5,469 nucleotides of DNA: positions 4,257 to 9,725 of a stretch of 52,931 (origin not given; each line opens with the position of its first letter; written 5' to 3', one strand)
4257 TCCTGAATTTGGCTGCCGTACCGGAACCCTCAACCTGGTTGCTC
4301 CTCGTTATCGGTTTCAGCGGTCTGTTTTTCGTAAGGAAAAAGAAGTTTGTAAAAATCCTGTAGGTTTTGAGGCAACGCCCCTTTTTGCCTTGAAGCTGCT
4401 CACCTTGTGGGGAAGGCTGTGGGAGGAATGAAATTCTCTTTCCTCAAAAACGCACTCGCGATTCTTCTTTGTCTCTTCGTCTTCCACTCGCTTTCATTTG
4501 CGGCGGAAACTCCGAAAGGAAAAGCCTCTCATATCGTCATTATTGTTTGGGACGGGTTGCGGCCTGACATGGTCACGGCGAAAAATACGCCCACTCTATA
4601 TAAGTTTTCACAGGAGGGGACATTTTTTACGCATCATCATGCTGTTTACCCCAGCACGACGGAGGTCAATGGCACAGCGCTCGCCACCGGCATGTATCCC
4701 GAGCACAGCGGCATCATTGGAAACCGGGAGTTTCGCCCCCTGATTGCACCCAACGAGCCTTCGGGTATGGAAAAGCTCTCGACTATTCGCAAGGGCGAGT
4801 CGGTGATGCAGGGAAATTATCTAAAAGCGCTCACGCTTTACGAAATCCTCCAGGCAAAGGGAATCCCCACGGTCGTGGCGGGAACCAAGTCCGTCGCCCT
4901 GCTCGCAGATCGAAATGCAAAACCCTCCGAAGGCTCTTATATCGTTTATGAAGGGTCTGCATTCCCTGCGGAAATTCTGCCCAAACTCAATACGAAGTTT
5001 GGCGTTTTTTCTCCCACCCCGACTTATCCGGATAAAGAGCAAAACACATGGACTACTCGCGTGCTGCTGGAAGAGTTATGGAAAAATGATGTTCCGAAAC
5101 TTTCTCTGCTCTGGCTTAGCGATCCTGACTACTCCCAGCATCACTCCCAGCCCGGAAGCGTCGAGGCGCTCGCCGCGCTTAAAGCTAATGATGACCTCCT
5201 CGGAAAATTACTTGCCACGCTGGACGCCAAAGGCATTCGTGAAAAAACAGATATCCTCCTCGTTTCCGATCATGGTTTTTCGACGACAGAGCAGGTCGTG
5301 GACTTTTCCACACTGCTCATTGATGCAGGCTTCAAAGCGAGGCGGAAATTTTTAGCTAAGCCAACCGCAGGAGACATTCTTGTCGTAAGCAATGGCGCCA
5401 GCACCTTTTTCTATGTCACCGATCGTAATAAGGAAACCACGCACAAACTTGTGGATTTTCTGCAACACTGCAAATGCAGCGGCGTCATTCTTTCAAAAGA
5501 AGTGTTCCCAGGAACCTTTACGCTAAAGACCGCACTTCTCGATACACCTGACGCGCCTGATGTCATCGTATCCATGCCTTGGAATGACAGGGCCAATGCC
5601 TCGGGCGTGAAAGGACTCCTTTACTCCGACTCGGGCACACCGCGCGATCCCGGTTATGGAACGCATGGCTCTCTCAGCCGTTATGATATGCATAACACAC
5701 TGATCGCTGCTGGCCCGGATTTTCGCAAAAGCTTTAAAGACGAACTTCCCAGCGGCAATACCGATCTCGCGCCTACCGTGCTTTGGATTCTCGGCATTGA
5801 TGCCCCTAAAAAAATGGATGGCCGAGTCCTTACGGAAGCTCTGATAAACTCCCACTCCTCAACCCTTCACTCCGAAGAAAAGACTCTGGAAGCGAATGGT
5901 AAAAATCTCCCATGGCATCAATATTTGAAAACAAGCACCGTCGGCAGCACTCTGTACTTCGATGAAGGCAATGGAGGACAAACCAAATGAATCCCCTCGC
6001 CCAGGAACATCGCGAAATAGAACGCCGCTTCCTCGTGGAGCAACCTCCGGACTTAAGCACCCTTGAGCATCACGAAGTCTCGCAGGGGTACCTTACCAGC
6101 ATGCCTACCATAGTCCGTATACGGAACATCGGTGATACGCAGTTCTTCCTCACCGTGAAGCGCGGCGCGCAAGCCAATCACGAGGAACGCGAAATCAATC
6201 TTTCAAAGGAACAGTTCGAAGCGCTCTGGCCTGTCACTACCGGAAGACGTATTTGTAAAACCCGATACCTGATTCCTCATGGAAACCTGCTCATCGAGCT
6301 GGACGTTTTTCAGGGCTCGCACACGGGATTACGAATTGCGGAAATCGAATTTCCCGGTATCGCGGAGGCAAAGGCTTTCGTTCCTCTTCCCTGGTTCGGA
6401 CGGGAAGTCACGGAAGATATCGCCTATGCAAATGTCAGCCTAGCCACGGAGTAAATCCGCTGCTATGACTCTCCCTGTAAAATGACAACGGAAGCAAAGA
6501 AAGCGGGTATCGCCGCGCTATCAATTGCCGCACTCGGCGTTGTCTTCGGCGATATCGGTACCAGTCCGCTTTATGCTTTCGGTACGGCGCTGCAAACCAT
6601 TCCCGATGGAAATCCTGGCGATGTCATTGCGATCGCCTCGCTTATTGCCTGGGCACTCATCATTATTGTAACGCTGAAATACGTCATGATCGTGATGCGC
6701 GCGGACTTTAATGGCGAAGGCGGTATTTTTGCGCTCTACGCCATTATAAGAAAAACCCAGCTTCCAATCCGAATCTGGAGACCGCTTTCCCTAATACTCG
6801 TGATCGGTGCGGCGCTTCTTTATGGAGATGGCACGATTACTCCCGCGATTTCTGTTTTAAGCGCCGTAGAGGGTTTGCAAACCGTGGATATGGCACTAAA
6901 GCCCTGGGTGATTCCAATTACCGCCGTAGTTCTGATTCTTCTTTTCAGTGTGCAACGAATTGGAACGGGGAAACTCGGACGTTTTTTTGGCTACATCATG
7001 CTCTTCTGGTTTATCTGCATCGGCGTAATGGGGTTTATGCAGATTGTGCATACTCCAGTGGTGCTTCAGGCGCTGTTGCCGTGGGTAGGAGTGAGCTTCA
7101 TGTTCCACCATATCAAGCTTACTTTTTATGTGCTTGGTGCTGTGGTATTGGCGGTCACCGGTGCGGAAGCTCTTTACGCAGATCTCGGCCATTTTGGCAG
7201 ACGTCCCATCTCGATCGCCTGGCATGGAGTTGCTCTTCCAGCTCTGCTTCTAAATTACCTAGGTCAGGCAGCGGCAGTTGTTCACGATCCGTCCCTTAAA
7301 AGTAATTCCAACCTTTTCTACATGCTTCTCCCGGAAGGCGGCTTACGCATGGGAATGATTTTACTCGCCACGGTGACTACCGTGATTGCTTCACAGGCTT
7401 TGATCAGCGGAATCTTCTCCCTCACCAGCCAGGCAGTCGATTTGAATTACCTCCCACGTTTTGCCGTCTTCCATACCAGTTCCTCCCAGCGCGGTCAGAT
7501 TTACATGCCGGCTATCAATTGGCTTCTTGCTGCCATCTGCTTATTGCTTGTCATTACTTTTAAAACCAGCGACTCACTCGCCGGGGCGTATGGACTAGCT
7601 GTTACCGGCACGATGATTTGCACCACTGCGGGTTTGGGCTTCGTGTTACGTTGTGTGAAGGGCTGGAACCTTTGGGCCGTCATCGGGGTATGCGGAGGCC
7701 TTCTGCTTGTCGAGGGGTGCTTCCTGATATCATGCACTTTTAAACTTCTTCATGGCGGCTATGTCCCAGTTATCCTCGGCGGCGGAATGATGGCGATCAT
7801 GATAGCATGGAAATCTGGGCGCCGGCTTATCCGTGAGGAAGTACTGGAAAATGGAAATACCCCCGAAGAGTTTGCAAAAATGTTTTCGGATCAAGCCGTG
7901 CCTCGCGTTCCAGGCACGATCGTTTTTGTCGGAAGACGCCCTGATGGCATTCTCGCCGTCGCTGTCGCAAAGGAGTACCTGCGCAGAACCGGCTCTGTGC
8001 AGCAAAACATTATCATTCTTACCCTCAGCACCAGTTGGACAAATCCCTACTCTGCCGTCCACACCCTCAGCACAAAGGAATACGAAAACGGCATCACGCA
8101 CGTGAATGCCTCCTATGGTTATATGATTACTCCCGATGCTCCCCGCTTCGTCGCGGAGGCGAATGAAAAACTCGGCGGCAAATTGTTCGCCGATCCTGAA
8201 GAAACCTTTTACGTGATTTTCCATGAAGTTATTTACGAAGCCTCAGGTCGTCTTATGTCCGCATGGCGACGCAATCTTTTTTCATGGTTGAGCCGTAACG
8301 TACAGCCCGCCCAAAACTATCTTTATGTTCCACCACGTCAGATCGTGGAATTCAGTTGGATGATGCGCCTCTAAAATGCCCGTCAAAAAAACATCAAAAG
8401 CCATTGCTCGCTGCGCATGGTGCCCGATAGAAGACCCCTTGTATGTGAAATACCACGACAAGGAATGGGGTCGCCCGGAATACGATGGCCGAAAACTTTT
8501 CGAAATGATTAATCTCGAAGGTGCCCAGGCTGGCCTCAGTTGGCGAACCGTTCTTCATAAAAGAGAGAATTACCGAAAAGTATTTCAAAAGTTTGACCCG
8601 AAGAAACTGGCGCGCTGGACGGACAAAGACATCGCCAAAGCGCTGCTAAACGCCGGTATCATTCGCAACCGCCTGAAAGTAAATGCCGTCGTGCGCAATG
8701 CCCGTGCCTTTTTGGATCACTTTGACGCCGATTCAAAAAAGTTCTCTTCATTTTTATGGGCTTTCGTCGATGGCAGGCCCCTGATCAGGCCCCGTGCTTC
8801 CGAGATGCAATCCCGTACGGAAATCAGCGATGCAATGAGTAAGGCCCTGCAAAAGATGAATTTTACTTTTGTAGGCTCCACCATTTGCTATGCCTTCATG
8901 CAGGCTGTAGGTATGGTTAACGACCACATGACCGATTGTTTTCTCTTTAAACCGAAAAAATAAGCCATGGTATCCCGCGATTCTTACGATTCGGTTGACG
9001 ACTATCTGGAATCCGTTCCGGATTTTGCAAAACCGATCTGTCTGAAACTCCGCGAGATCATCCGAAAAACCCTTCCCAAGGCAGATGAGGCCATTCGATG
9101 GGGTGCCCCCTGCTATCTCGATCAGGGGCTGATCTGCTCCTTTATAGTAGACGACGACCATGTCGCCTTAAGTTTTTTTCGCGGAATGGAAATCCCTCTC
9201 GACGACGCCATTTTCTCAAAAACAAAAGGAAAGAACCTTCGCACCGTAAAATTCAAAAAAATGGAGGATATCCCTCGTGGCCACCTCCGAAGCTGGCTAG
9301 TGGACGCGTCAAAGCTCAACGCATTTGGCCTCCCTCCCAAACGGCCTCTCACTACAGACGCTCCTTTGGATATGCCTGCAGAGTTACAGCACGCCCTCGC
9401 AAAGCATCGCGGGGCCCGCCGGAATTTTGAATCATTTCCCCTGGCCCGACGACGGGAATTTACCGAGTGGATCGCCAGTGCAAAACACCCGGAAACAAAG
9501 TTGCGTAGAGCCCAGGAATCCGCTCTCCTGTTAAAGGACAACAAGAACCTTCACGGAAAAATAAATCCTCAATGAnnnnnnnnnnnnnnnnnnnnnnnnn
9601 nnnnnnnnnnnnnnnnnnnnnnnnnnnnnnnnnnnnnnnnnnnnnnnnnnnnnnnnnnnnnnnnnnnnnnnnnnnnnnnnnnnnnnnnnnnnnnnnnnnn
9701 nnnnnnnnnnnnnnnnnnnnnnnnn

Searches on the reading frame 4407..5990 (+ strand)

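Call 14: search_protein_families(library=pfam, proteins=[window:4407-5990:+], max_evalue=0.001)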
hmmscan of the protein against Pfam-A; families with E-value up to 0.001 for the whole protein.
window:4407-5990:+ (527 aa): 2 families
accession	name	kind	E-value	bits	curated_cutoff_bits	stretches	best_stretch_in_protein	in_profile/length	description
PF01663.27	Phosphodiest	-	5.9e-39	135.1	23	1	44-390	2-317/342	Type I phosphodiesterase / nucleotide pyrophosphatase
PF00884.28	Sulfatase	-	4.5e-12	46.3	25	1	42-295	2-247/301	Sulfatase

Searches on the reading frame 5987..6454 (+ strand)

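Call 14: search_protein_families(library=pfam, proteins=[window:5987-6454:+], max_evalue=0.001)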
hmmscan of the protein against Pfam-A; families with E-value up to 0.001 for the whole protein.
window:5987-6454:+ (155 aa): 1 family
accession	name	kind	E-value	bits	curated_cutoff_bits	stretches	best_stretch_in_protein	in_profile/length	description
PF01928.26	CYTH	-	2.3e-06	28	23.2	1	9-127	2-148/179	CYTH domain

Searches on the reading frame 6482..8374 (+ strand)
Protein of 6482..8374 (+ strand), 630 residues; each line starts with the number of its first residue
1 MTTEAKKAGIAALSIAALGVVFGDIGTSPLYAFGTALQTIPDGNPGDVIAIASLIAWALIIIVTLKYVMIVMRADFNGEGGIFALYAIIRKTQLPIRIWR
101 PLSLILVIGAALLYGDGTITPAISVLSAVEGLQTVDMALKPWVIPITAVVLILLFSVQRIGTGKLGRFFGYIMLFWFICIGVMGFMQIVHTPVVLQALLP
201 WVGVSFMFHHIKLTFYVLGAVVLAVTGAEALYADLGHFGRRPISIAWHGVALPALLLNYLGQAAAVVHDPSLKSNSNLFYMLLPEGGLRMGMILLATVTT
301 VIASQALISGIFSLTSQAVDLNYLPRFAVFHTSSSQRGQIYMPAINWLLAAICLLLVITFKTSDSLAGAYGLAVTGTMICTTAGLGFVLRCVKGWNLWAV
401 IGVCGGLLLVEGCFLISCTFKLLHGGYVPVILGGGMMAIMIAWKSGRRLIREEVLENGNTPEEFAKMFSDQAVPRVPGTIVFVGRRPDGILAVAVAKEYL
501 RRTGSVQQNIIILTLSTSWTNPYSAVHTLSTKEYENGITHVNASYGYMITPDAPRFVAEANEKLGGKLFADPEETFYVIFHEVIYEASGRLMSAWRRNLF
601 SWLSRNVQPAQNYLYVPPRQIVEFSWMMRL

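Call 14: search_protein_families(library=pfam, proteins=[window:6482-8374:+], max_evalue=0.001)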
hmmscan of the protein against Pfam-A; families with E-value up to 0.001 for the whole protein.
window:6482-8374:+ (630 aa): 2 families
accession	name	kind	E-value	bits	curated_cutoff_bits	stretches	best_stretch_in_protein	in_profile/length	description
PF02705.21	K_trans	-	1.8e-163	544.7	24.8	1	14-465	2-452/454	K+ potassium transporter integral membrane domain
PF22776.1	K_trans_C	-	3.8e-22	79.2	24.8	1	477-624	1-145/151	K+ potassium transporter C-terminal domain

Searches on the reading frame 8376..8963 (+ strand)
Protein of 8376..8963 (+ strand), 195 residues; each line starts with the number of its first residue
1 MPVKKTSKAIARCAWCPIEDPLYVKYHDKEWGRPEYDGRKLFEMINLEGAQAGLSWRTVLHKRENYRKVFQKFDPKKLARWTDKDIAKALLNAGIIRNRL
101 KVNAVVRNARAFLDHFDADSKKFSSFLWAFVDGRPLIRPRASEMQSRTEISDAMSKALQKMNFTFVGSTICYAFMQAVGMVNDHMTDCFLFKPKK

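Call 14: search_protein_families(library=pfam, proteins=[window:8376-8963:+], max_evalue=0.001)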
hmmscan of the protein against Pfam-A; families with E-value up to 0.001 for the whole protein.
window:8376-8963:+ (195 aa): 1 family
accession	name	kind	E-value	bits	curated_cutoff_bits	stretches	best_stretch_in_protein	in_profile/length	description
PF03352.18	Adenine_glyco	-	9e-72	241.1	25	1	19-189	4-175/177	Methyladenine glycosylase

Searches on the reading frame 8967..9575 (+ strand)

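Call 14: search_protein_families(library=pfam, proteins=[window:8967-9575:+], max_evalue=0.001)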
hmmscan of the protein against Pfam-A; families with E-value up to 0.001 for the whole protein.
window:8967-9575:+ (202 aa): 3 families
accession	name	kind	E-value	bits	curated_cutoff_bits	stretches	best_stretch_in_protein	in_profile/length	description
PF08818.16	DUF1801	-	2.2e-16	60.5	27.2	1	22-113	2-83/85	Domain of unknown function (DU1801)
PF13376.11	OmdA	-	1.5e-15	57.4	25.6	1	134-190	2-58/60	Bacteriocin-protection, YdeI or OmpD-Associated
PF18899.5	DUF5655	-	3.4e-06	27.5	24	1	10-118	1-109/109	Domain of unknown function (DUF5655)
